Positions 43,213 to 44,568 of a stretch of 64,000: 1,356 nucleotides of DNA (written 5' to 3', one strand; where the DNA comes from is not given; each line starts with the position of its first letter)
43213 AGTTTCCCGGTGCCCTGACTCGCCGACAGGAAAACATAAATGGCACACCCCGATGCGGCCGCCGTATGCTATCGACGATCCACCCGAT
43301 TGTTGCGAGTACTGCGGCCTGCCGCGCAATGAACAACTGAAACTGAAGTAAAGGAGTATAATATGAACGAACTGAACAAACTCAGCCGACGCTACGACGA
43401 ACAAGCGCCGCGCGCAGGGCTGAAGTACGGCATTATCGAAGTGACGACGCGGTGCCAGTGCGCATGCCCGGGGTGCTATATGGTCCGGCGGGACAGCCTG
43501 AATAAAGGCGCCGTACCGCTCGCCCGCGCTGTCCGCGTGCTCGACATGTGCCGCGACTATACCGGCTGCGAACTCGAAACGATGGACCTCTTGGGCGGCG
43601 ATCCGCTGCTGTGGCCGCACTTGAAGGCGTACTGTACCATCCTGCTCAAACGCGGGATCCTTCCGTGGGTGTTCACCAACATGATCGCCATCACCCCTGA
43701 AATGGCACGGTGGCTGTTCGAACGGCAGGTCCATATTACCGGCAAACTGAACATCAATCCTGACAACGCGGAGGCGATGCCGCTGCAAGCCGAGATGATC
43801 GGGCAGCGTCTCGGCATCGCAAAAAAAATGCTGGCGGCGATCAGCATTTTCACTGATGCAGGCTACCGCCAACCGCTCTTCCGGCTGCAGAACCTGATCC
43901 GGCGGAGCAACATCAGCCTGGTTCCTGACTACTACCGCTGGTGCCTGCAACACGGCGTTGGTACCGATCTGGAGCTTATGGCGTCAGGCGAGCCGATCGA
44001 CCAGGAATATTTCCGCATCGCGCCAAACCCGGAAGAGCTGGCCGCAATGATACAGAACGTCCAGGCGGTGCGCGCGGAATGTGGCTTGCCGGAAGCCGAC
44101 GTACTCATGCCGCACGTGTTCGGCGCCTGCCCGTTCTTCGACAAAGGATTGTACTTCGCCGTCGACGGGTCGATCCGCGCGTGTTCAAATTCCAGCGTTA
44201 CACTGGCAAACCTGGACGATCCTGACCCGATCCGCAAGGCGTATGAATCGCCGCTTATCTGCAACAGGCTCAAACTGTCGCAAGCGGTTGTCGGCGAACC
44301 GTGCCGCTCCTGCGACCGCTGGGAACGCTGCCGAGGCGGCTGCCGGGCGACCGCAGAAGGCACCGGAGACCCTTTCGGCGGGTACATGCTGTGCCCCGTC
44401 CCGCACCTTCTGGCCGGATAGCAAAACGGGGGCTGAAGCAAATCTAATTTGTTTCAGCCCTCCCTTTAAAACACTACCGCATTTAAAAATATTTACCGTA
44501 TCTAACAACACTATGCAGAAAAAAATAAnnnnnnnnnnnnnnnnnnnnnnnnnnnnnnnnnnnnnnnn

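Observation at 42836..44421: Compact RiPP-like module: two small Cys-containing peptides with strong Shine-Dalgarno sites feeding a radical-SAM/SPASM enzyme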

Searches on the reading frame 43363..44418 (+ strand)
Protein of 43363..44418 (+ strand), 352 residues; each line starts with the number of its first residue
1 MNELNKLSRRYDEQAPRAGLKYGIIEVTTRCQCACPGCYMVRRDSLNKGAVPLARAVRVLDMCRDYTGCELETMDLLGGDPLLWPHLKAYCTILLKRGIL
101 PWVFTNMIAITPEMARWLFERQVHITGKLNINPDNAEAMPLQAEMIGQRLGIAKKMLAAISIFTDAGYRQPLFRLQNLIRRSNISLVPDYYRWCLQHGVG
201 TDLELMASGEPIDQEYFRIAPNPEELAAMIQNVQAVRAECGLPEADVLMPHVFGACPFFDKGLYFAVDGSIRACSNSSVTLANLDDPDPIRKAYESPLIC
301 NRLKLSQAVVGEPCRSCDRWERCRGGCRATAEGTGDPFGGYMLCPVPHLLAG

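Call 5: search_protein_families(library=pfam, proteins=[window:43363-44418:+], max_evalue=1)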
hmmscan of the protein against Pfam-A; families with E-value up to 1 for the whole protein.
window:43363-44418:+ (352 aa): 2 families
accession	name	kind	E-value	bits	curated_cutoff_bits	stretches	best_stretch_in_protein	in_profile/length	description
PF04055.27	Radical_SAM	-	2.6e-05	24.9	29.5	1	25-169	1-142/166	Radical SAM superfamily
PF13353.11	Fer4_12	-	0.0038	18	22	1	29-89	13-69/137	4Fe-4S single cluster domain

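Call 6: search_protein_families(library=ncbifam, proteins=[window:43363-44418:+], max_evalue=1)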
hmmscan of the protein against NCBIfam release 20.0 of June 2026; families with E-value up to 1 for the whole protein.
window:43363-44418:+ (352 aa): 32 families (the best 25 are shown)
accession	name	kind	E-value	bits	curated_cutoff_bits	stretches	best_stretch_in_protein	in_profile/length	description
TIGR02109.1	PQQ_syn_pqqE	equivalog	6.4e-07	28.6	381.35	2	308-331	293-316/358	pyrroloquinoline quinone biosynthesis protein PqqE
TIGR03962.1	mycofact_rSAM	equivalog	9.5e-07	28.3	265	2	304-339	290-325/339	mycofactocin radical SAM maturase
TIGR04085.1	rSAM_more_4Fe4S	domain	6.5e-06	26.5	27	1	261-333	5-80/93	SPASM domain-containing protein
TIGR04055.1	rSAM_NirJ2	equivalog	2.8e-05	23.8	500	1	27-123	6-98/326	putative heme d1 biosynthesis radical SAM protein NirJ2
TIGR04317.1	W_rSAM_matur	equivalog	3e-05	23.3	380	1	20-200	3-177/349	tungsten cofactor oxidoreductase radical SAM maturase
TIGR04133.1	rSAM_w_lipo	hypoth_equivalog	3.1e-05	23.1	425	1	10-121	13-124/350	TIGR04133 family radical SAM/SPASM protein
TIGR04546.1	rSAM_ahbC_deAc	equivalog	4.3e-05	22.5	650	1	25-121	43-136/390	12,18-didecarboxysiroheme deacetylase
TIGR04347.1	pseudo_SAM_Halo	equivalog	4.7e-05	22.8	525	1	25-120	42-134/390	TIGR04347 family pseudo-SAM/SPASM protein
TIGR04304.1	GeoRSP_SPASM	equivalog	0.00041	19.6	300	1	181-331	123-278/293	GeoRSP system SPASM domain protein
TIGR04082.1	rSAM_for_selen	equivalog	0.00043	19.2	350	1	27-106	205-282/516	thio(seleno)oxazole modification radical SAM maturase SbtM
TIGR03978.1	rSAM_paired_1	equivalog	0.00074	18.4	370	1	24-126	86-195/466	His-Xaa-Ser system radical SAM maturase HxsB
TIGR03470.1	HpnH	equivalog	0.00086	18.4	225.05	1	25-169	32-164/318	adenosyl-hopene transferase HpnH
TIGR04054.1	rSAM_NirJ1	equivalog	0.0016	17.1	650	1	25-124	40-136/387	putative heme d1 biosynthesis radical SAM protein NirJ1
NF038283.1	viperin_w_prok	equivalog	0.0019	17.4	180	1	27-116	8-101/281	viperin family antiviral radical SAM protein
TIGR04251.1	SCM_rSAM_ScmF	equivalog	0.0029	17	400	1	27-122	10-105/353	SynChlorMet cassette radical SAM/SPASM protein ScmF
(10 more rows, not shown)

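Call 7: find_homologous_proteins(query=window:43363-44418:+)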
Query window:43363-44418:+ (352 aa): 182 proteins with E <= 0.001 among 2063 candidates; the best 120 are listed.
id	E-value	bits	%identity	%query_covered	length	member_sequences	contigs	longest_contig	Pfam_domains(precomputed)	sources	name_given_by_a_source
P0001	4.9e-226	768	100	93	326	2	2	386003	-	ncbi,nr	ncbi:MAG: hypothetical protein PHY34_00815 [Patescibacteria group bacterium]|nr:hypothetical protein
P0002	7.9e-195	665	77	99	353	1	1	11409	PF04055.28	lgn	-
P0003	1.3e-192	658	78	98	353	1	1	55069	PF04055.28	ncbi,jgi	ncbi:MAG: radical SAM/SPASM domain-containing protein [Patescibacteria group bacterium]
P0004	3.0e-171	588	70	97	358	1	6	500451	PF04055.28,PF13353.12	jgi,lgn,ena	jgi:radical SAM protein with 4Fe4S-binding SPASM domain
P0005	3.0e-170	584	69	98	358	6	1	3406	PF04055.28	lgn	-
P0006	4.9e-170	584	70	98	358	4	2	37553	-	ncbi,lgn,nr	ncbi:4Fe-4S cluster-binding domain-containing protein [Patescibacteria group bacterium]|nr:4Fe-4S cl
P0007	7.1e-169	580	69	98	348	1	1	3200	PF04055.28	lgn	-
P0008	2.3e-167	575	68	98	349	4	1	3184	PF04055.28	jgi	-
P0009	4.3e-166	571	67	97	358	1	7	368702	PF04055.28,PF13353.12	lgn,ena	-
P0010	3.5e-165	568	68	98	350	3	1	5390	PF04055.28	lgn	-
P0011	3.6e-165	568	69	97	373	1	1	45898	PF04055.28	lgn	-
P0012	2.4e-164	565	67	98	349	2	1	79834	PF04055.28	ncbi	ncbi:MAG: radical SAM protein [Patescibacteria group bacterium]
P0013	8.5e-164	563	68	97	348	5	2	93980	PF04055.28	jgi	-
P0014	1.9e-163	562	66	98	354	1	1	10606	PF04055.28,PF13353.12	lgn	-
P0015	5.2e-163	561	65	98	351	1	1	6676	PF04055.28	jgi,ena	-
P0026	5.5e-160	551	63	99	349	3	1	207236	PF04055.28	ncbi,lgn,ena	ncbi:MAG: radical SAM protein [Candidatus Doudnabacteria bacterium]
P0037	4.9e-158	544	66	97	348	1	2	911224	PF04055.28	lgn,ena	-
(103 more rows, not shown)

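Call 8: find_related_loci(query=window:43363-44418:+, collection=genome_contigs, flank=5000)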
Query window:43363-44418:+ (352 aa) in genome_contigs; peptide patterns used: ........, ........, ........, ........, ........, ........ (x = any residue, [..] = any of these).
86 stretches matched a pattern; 9 encode a relative of the query (tblastn E <= 1e-3); 9 distinct loci.
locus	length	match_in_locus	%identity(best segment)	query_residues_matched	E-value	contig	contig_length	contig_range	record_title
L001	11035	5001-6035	78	5-349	0e+0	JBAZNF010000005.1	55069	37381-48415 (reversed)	MAG: Patescibacteria group bacterium isolate SO_2017_LW4_60 scaffold_618_c1_LW137-91_2017, whole genome shotgun sequence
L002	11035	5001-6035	70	5-349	1e-169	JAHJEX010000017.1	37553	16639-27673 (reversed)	MAG: Patescibacteria group bacterium isolate Modern_marine_glass_biofilm.mb.144 Modern_marine_gla.mb.144_k141_173382, wh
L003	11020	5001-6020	67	10-349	3e-163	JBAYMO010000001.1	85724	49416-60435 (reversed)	MAG: Candidatus Buchananbacteria bacterium isolate SO_2016_LW1_41 scaffold00131_LW64-88_2016, whole genome shotgun seque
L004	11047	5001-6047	65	1-349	3e-160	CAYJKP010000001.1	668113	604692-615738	MAG TPA_asm: uncultured Gammaproteobacteria bacterium isolate ERP124720_co1_115 genome assembly, contig: NODE_11_length_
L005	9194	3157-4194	67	4-349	8e-158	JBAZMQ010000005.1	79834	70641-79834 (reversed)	MAG: Patescibacteria group bacterium isolate SO_2017_LW4_47 scaffold_353_c1_LW137-91_2017, whole genome shotgun sequence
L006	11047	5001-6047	62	1-349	9e-158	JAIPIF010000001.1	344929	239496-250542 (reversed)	MAG: Candidatus Gracilibacteria bacterium isolate Tobar13.5m-G68 Tobar13-5m-C11, whole genome shotgun sequence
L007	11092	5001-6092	62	2-349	2e-155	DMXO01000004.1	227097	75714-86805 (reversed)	MAG TPA_asm: Candidatus Magasanikbacteria bacterium isolate UBA11699 contig_128, whole genome shotgun sequence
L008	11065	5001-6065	62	4-349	8e-151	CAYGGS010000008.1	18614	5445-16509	MAG TPA_asm: uncultured Gammaproteobacteria bacterium isolate ERP113451_co2_34 genome assembly, contig: NODE_1922_length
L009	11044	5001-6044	68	1-349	4e-167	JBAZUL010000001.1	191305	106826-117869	MAG: Patescibacteria group bacterium isolate SO_2017_GW1_227 NODE_569_length_191305_cov_3.865623_OW334_2017, whole genom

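Call 11: find_encoding_contigs(protein=P0001, flank=10000, max_places=3)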
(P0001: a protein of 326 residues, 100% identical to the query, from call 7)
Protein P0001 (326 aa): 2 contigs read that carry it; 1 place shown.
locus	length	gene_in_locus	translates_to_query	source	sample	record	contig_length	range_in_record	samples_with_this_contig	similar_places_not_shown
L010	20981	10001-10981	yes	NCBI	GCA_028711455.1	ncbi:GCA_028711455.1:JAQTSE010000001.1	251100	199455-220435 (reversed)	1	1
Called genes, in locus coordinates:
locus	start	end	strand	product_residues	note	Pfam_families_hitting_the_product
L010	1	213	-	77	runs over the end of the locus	PF01084:Ribosomal_S18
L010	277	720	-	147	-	PF00436:SSB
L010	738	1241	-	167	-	PF01250:Ribosomal_S6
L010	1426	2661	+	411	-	PF01555:N6_N4_Mtase (weak), PF01170:UPF0020, PF13847:Methyltransf_31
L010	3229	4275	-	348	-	PF01926:MMR_HSR1, PF02421:FeoB_N, PF06071:YchF-GTPase_C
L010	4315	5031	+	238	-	PF04452:Methyltrans_RNA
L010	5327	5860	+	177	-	-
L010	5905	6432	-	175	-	PF14803:Zn_ribbon_Nudix (weak), PF00293:NUDIX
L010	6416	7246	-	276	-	PF00763:THF_DHG_CYH, PF02882:THF_DHG_CYH_C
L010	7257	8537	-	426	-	PF00464:SHMT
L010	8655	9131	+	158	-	PF01988:VIT1 (faint)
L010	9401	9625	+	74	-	-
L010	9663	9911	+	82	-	-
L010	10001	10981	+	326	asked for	-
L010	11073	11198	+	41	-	-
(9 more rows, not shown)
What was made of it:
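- On Radical-SAM RiPP pathway (sactipeptide, ranthipeptide, streptide and similar): The neighbours are a VIT1-like protein, SHMT, FolD, NUDIX, an Elp3-like radical-SAM protein, a methyltransferase and phosphoglucomutase (call 11).
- Checked: Genome: Patescibacteria/CPR (GCA_028711455.1, calls 7, 11).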

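Call 21: search_protein_families(library=pfam, proteins=[L001:6097-6552:+, L009:6155-6670:+, L002:4542-4862:+, L007:4655-5011:+, L001:6650-6910:+], max_evalue=0.1)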
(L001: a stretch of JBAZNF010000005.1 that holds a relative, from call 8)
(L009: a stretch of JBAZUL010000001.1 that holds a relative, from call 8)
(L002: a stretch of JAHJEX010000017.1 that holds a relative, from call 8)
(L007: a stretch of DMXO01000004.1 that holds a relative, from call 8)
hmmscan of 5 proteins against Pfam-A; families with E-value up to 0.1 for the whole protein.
L001:6097-6552:+ (152 aa): 0 families

L009:6155-6670:+ (172 aa): 0 families

L002:4542-4862:+ (107 aa): 7 families
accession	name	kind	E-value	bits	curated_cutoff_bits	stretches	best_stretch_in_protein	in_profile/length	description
PF01371.25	Trp_repressor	-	4e-20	72.1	27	1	10-92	4-87/88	Trp repressor protein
PF13384.12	HTH_23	-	8.3e-05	22.7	24.6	1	43-80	6-43/50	Homeodomain-like domain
PF13412.12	HTH_24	-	0.00083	19.3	21.9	1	52-80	15-43/48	Winged helix-turn-helix DNA-binding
PF23739.1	HTH_72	-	0.0036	17.7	27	1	54-96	28-67/70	HTH 3-helical bundle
PF23135.2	TRI4_N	-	0.013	15.9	27.8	1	8-36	17-45/61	TRI4 N-terminal domain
PF07083.16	DUF1351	-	0.039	14.1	27.8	1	37-93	95-150/210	Protein of unknown function (DUF1351)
PF21357.2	EIF3E_C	-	0.049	13.6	26.8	1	56-64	2-10/21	Eukaryotic translation initiation factor 3 subunit E, C-terminal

L007:4655-5011:+ (119 aa): 0 families

L001:6650-6910:+ (87 aa): 1 family
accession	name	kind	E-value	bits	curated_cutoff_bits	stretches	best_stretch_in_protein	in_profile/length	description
PF01400.30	Astacin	-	0.0078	16.3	22.5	1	10-67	57-114/189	Astacin (Peptidase family M12A)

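Call 22: search_protein_families(library=ncbifam, proteins=[L001:6097-6552:+, L009:6155-6670:+, L002:4542-4862:+], max_evalue=0.1)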
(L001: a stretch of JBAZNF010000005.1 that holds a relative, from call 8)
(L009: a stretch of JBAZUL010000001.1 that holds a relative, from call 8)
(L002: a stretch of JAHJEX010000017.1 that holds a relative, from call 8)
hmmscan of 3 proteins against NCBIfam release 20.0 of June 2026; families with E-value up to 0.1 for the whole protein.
L001:6097-6552:+ (152 aa): 0 families

L009:6155-6670:+ (172 aa): 0 families

L002:4542-4862:+ (107 aa): 3 families
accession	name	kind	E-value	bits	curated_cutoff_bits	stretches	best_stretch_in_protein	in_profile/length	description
TIGR02531.1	yecD_yerC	hypoth_equivalog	2.1e-17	63.4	42.2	1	7-92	3-88/88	YerC/YecD family TrpR-related protein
TIGR01321.1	TrpR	equivalog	9.7e-06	25.9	67.25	1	9-90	9-91/94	trp operon repressor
NF033545.0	transpos_IS630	equivalog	0.083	12.3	100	1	45-98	3-54/299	IS630 family transposase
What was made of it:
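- Pfam Trp_repressor and TIGR02531 YerC/YecD match the upstream gene (calls 21, 22).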

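Call 28: find_related_loci(query=A1, collection=metagenome_contigs, flank=4000)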
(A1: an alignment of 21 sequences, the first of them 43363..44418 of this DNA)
Query A1 (352 aa) in metagenome_contigs; peptide patterns used: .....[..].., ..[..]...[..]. (x = any residue, [..] = any of these).
295 stretches matched a pattern; 73 encode a relative of the query (tblastn E <= 1e-3); 72 distinct loci.
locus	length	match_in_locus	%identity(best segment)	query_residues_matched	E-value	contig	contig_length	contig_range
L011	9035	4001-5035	78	5-349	0e+0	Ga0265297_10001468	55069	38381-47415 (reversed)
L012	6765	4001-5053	68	2-352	9e-169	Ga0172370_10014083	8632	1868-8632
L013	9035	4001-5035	68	5-349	7e-168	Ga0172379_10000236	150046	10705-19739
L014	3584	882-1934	67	2-352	1e-174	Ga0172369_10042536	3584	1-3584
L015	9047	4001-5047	67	2-349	7e-167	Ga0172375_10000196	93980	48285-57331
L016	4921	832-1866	67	5-349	3e-170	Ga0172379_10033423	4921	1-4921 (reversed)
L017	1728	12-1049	68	4-349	1e-179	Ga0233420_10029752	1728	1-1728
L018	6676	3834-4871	65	7-352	3e-164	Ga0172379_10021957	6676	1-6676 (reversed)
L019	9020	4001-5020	67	10-349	1e-162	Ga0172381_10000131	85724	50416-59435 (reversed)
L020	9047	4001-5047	63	1-349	3e-162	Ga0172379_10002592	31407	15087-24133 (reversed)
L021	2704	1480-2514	64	5-349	6e-172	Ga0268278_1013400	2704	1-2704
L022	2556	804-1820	65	10-348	2e-171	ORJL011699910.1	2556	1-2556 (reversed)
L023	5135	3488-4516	64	7-349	7e-163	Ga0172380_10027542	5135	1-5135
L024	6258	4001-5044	64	4-351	4e-160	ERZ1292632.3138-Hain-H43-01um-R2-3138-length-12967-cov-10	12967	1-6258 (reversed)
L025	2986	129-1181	65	2-347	2e-168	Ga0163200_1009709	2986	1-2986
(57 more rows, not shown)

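Call 33: find_encoding_contigs(protein=P0002, flank=5000, max_places=2)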
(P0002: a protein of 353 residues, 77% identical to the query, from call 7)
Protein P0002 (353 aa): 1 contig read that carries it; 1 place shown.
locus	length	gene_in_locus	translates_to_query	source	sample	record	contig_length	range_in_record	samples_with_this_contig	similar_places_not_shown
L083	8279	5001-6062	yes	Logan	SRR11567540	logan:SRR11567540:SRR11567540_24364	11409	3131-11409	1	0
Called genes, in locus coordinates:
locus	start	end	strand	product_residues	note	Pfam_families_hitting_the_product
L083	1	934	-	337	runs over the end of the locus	PF00274:Glycolytic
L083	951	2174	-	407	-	PF00365:PFK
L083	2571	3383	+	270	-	PF24827:AstE_AspA_cat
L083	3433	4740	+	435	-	-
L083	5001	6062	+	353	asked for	PF04055:Radical_SAM (weak)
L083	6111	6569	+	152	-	-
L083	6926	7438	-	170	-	-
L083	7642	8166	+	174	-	PF00293:NUDIX (weak)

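Call 46: search_solved_structures(query=A3, max_evalue=10, show_alignments=2)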
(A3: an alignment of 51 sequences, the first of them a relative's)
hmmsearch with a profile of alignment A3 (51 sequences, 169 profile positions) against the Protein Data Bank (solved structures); distinct sequences matched with E-value up to 10: 1.
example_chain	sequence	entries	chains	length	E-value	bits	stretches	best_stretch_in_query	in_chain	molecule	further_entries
9z7o_C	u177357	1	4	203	0.047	16.7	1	93-161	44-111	Escherichia VapC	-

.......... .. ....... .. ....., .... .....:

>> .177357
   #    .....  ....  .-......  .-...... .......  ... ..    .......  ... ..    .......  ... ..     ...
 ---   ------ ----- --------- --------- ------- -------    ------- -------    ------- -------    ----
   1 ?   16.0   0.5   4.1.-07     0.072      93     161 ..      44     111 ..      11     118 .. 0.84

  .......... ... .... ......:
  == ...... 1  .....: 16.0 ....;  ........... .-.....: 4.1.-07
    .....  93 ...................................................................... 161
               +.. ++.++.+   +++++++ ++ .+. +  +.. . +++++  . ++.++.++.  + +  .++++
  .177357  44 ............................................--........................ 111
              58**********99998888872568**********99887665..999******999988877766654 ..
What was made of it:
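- Tried and rejected: A PDB profile search gave one insignificant hit (call 46).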

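Call 47: search_solved_structures(query=A1, max_evalue=0.001)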
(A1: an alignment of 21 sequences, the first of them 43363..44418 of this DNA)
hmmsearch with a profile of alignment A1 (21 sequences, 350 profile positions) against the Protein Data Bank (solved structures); distinct sequences matched with E-value up to 0.001: 1.
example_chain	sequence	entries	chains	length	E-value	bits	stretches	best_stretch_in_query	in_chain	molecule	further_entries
6c8v_A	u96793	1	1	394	0.00024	23.6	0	310-347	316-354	Coenzyme PQQ synthesis protein E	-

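Call 50: predict_structure(alignment_id=A1)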
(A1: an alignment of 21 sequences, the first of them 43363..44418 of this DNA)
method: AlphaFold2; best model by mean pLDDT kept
length: 352 residues; sequences in the alignment: 21
mean_pLDDT: 79.6   pTM: 0.83
mean pLDDT of the five models: 79.6, 72.9, 68.6, 67.8, 54.8
residues with pLDDT >= 90: 134; 70-90: 138; 50-70: 42; < 50: 38
segments of 3 or more residues with pLDDT < 50: 1-17, 29-42, 326-331
pLDDT, mean of each block of 10 residues (from residue 1): 36 49 71 38 54 90 92 78 82 96 82 94 92 94 86 89 95 91 96 96 73 80 93 96 82 68 84 75 93 87 78 78 56 64 83 59
secondary structure, 60 per line:
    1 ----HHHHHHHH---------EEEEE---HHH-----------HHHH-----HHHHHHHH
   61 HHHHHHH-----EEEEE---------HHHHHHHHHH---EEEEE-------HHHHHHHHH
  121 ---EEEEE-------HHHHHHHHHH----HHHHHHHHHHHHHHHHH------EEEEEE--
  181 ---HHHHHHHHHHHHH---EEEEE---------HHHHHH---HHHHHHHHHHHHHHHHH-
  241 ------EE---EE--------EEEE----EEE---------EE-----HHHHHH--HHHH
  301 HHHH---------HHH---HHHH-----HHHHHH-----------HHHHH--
elements in order: H5-12 E22-26 H44-47 H53-67 E73-77 H87-96 E100-104 H112-120 E124-128 H136-145 H150-166 E173-178 H184-196 E200-204 H214-219 H223-239 E262-265 E270-272 H289-294 H297-304 H320-323 H329-334 H346-350
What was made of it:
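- On Radical SAM superfamily: AF2 model with pLDDT 79.6 and pTM 0.83 (call 50).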

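Call 55: fold_search(model_id=the predicted structure, library=pdb)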
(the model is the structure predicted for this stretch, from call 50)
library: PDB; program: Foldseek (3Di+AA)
matches with E <= 10: 1421; with E <= 0.001: 58
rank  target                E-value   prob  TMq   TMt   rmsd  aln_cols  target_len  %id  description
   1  4k39_B                7.8e-10  1.00  0.63  0.62   5.9       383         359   15  Native anSMEcpe with bound AdoMet and Cp18Cys peptide (released 2013-05-08)
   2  9gm3_A                1.1e-09  1.00  0.64  0.61   6.1       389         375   16  Crystal structure of the complex formed between the radical SAM protein ChlB and the leader region of its precursor su (released 2025-06-25)
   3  9gm3_C                1.3e-09  1.00  0.62  0.59   6.4       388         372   14  Crystal structure of the complex formed between the radical SAM protein ChlB and the leader region of its precursor su (released 2025-06-25)
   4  5v1q_B                1.3e-09  1.00  0.64  0.53   6.1       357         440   15  Crystal structure of Streptococcus suis SuiB (released 2017-08-30)
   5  9gmc_C                1.7e-09  1.00  0.62  0.59   6.2       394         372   15  Crystal structure of the complex formed between the radical SAM protein ChlB and the R3A mutant of ChlA (released 2025-06-25)
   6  4k37_B                2.0e-09  1.00  0.61  0.59   5.8       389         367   13  Native anSMEcpe with bound AdoMet (released 2013-05-08)
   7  4k39_A                2.9e-09  1.00  0.62  0.61   6.1       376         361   13  Native anSMEcpe with bound AdoMet and Cp18Cys peptide (released 2013-05-08)
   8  9gmc_A                3.2e-09  1.00  0.63  0.60   6.0       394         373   15  Crystal structure of the complex formed between the radical SAM protein ChlB and the R3A mutant of ChlA (released 2025-06-25)
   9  5v1s_B                3.8e-09  1.00  0.61  0.52   6.2       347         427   14  Crystal structure of Streptococcus suis SuiB bound to S-adenosylmethionine (released 2017-08-30)
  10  4k37_A                4.9e-09  1.00  0.59  0.57   6.2       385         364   14  Native anSMEcpe with bound AdoMet (released 2013-05-08)
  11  5v1t_A                5.5e-09  1.00  0.65  0.53   5.8       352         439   14  Crystal structure of Streptococcus suis SuiB bound to precursor peptide SuiA (released 2017-08-30)
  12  5why_B                6.2e-09  1.00  0.64  0.55   7.9       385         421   15  Structural Insights into Thioether Bond Formation in the Biosynthesis of Sactipeptides (released 2017-07-26)
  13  5v1q_A                6.5e-09  1.00  0.62  0.53   6.2       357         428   14  Crystal structure of Streptococcus suis SuiB (released 2017-08-30)
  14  4k36_A                7.8e-09  1.00  0.60  0.56   6.0       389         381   14  His6 tagged anSMEcpe with bound AdoMet (released 2013-05-08)
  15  5v1s_A                8.3e-09  1.00  0.63  0.53   7.6       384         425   15  Crystal structure of Streptococcus suis SuiB bound to S-adenosylmethionine (released 2017-08-30)
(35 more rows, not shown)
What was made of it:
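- On Radical SAM superfamily: There are 58 PDB matches at E<=0.001 and nearly all of the listed ones are radical-SAM enzymes (call 55).
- Closest known: anSME. Same: It is the best structural match (Foldseek E 8e-10, TM 0.63, call 55).
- Closest known: RiPP radical-SAM/SPASM maturases. Same: The fold class is the same, and they follow directly in the fold search (call 55).
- Fold: the AF2 model (pLDDT 79.6) is closest to anSMEcpe, ChlB, SuiB, CteB and SkfB, which are all peptide/protein modifiers (calls 50, 55). The enzyme's fold class is that of RiPP maturases (call 55). The best structural matches are all peptide/protein modifiers, and small-molecule enzymes rank lower (call 55).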
